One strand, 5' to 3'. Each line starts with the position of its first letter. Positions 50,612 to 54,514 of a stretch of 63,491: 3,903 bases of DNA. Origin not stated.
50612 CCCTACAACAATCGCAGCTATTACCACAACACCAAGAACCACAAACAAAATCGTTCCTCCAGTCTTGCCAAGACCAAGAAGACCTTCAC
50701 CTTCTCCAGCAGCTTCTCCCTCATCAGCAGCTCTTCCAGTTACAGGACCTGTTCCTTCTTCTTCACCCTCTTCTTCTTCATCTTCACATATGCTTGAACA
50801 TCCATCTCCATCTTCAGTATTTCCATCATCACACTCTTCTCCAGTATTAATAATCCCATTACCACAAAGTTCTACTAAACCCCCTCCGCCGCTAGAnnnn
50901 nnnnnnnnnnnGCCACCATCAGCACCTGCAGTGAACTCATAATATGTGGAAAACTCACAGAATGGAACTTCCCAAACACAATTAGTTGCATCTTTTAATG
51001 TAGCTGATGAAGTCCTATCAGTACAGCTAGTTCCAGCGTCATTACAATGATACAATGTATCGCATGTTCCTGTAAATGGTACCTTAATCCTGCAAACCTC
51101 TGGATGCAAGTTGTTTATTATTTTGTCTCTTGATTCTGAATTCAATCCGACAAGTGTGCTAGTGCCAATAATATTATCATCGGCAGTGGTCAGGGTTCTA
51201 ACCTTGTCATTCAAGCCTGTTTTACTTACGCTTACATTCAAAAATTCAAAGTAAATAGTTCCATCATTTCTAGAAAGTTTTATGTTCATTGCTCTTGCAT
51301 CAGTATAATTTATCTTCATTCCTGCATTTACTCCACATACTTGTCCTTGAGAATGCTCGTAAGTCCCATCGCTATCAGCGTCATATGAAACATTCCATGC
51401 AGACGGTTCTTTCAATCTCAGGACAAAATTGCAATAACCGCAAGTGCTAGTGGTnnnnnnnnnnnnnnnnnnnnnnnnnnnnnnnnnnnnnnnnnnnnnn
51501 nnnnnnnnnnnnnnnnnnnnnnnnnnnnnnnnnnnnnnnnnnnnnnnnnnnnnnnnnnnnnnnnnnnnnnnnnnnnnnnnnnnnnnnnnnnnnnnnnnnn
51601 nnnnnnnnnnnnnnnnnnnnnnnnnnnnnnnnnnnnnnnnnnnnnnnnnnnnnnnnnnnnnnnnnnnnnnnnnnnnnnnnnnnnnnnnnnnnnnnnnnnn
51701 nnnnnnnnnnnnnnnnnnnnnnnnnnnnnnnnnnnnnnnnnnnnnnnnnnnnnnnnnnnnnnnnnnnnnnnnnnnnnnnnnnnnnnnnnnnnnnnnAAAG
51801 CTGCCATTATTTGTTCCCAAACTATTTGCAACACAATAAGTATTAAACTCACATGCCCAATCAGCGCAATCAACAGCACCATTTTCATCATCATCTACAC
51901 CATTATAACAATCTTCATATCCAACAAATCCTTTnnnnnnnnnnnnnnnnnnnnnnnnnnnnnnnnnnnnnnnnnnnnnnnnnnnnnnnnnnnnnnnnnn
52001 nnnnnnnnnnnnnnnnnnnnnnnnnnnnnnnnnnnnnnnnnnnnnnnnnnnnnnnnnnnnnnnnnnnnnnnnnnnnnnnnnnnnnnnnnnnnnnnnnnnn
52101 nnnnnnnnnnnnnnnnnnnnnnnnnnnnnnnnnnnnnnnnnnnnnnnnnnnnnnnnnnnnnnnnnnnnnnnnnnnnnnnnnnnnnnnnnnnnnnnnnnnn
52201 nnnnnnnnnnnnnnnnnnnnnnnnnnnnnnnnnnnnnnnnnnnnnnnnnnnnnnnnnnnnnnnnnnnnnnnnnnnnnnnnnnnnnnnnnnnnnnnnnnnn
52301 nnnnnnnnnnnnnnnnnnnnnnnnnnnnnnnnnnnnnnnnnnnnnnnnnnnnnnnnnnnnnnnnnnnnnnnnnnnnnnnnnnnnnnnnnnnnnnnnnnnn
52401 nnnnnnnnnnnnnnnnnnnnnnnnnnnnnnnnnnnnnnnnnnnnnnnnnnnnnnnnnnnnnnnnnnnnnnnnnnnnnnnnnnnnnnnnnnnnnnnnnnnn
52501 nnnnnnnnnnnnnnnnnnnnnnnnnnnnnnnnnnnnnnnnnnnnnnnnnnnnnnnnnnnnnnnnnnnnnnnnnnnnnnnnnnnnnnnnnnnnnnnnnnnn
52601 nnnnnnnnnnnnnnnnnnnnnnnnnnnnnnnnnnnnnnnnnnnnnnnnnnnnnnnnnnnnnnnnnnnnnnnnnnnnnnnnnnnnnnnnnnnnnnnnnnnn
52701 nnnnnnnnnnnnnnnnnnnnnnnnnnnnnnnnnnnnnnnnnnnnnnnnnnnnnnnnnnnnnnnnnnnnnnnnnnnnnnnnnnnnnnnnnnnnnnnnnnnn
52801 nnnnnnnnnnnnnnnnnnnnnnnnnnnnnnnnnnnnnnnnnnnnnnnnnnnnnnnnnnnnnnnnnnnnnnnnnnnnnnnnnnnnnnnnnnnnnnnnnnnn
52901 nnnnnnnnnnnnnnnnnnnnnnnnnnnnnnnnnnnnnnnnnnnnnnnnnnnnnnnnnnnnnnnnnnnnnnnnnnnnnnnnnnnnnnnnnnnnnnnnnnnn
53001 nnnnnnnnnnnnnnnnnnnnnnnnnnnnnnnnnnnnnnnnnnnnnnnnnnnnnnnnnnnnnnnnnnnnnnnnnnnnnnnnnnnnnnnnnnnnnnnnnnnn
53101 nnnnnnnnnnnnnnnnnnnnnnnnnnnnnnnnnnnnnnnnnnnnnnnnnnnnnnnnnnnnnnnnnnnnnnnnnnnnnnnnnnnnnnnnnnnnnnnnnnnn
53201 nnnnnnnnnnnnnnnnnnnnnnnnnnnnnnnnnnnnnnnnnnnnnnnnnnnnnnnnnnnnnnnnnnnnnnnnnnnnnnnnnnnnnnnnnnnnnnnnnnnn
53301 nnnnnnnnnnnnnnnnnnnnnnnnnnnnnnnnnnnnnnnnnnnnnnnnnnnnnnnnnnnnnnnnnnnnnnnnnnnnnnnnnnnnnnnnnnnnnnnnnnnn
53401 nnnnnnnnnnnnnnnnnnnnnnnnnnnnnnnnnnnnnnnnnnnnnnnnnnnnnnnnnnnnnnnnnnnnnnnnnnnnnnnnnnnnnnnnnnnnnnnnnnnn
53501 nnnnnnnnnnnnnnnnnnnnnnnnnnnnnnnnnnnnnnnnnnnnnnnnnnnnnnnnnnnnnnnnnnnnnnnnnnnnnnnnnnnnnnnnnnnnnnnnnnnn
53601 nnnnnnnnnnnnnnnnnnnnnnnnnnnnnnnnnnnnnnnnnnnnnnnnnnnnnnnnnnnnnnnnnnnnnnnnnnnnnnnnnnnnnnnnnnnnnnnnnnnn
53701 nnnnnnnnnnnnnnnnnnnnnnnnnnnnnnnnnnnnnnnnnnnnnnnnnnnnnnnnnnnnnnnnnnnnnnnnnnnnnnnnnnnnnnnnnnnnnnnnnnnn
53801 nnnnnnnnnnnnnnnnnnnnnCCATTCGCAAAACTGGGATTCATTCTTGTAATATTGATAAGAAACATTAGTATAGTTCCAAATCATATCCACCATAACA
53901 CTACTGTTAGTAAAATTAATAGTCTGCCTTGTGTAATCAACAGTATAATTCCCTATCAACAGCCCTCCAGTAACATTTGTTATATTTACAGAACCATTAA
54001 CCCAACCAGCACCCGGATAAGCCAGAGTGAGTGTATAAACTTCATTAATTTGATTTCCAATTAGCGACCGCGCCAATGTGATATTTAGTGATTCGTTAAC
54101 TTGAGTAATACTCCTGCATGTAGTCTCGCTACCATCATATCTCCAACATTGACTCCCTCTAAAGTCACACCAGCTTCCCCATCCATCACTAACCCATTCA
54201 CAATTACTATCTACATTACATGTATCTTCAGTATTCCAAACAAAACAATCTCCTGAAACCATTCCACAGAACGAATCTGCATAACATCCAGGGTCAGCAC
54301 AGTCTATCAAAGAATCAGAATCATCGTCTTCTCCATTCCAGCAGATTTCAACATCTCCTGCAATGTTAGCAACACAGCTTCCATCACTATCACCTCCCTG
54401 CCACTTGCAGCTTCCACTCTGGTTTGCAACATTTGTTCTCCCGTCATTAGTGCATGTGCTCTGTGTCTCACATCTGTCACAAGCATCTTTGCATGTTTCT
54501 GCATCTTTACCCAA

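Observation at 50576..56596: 2006-aa Cys/Trp-rich repeat protein: candidate host-attachment surface giant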

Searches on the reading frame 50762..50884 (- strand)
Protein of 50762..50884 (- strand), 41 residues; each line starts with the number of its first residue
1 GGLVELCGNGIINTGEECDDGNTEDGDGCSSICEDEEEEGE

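Call 20: search_protein_families(library=pfam, proteins=[window:50762-50884:-], max_evalue=5)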
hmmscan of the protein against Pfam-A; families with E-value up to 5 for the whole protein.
seq(41 aa): 1 family
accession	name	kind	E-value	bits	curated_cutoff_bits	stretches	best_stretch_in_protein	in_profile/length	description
PF13948.11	DUF4215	-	3e-08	34.2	27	1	5-33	19-46/47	Domain of unknown function (DUF4215)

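Call 21: search_protein_families(library=ncbifam, proteins=[window:50762-50884:-], max_evalue=5)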
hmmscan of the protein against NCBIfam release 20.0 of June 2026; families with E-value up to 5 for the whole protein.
seq(41 aa): 1 family
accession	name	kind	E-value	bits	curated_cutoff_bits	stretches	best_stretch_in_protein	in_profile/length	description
TIGR02232.1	myxo_disulf_rpt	repeat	1.5e-12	47.1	20.8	1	5-37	2-34/38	cysteine-rich acidic repeat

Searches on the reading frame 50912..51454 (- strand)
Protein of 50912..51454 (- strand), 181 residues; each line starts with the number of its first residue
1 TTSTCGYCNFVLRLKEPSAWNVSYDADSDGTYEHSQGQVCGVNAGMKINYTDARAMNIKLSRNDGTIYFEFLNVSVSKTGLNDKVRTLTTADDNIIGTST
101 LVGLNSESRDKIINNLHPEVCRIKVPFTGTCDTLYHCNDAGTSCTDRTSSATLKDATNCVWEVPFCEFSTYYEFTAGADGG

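Call 20: search_protein_families(library=pfam, proteins=[window:50912-51454:-], max_evalue=5)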
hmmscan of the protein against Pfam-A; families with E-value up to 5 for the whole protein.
seq(181 aa): 1 family
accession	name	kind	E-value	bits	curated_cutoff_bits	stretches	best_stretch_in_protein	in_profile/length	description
PF23146.2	Zf_IFT144_1st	-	0.76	10.2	27.5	1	2-12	4-14/25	IFT144, first zinc finger domain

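Call 21: search_protein_families(library=ncbifam, proteins=[window:50912-51454:-], max_evalue=5)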
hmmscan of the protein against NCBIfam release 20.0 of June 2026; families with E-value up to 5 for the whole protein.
seq(181 aa): 0 families

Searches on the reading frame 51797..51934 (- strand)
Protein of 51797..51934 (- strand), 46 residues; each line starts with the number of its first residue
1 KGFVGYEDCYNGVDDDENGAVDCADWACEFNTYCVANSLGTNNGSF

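Call 20: search_protein_families(library=pfam, proteins=[window:51797-51934:-], max_evalue=5)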
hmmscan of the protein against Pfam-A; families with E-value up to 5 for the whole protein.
seq(46 aa): 1 family
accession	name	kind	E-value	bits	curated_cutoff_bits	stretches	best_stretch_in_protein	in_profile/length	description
PF12714.13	TILa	-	0.0082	16.7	27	1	17-38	28-49/55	TILa domain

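Call 21: search_protein_families(library=ncbifam, proteins=[window:51797-51934:-], max_evalue=5)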
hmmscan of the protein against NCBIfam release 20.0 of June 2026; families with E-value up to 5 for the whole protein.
seq(46 aa): 1 family
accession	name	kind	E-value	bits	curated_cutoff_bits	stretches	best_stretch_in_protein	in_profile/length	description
NF033662.1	acid_disulf_rpt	repeat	6.7e-08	32.1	41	1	7-34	5-32/32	acidic double-disulfide repeat-containing protein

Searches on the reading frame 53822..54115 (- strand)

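Call 20: search_protein_families(library=pfam, proteins=[window:53822-54115:-], max_evalue=5)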
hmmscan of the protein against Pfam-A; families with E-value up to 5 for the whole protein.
seq(98 aa): 1 family
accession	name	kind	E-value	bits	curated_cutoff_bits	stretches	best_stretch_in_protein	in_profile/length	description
PF03174.19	CHB_HEX_C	-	0.15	12.5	23.6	1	30-75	13-57/76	Chitobiase/beta-hexosaminidase C-terminal domain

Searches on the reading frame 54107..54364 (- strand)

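Call 20: search_protein_families(library=pfam, proteins=[window:54107-54364:-], max_evalue=5)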
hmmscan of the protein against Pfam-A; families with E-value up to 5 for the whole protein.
seq(86 aa): 0 families

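Call 21: search_protein_families(library=ncbifam, proteins=[window:54107-54364:-], max_evalue=5)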
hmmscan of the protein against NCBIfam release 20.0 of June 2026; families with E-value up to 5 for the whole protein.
seq(86 aa): 2 families
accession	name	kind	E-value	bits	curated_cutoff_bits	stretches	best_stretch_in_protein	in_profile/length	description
NF033662.1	acid_disulf_rpt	repeat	1.8e-08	33.9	41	1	5-33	4-32/32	acidic double-disulfide repeat-containing protein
NF011011.0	PRK14438.1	equivalog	0.19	11.8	109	1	2-25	40-63/91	acylphosphatase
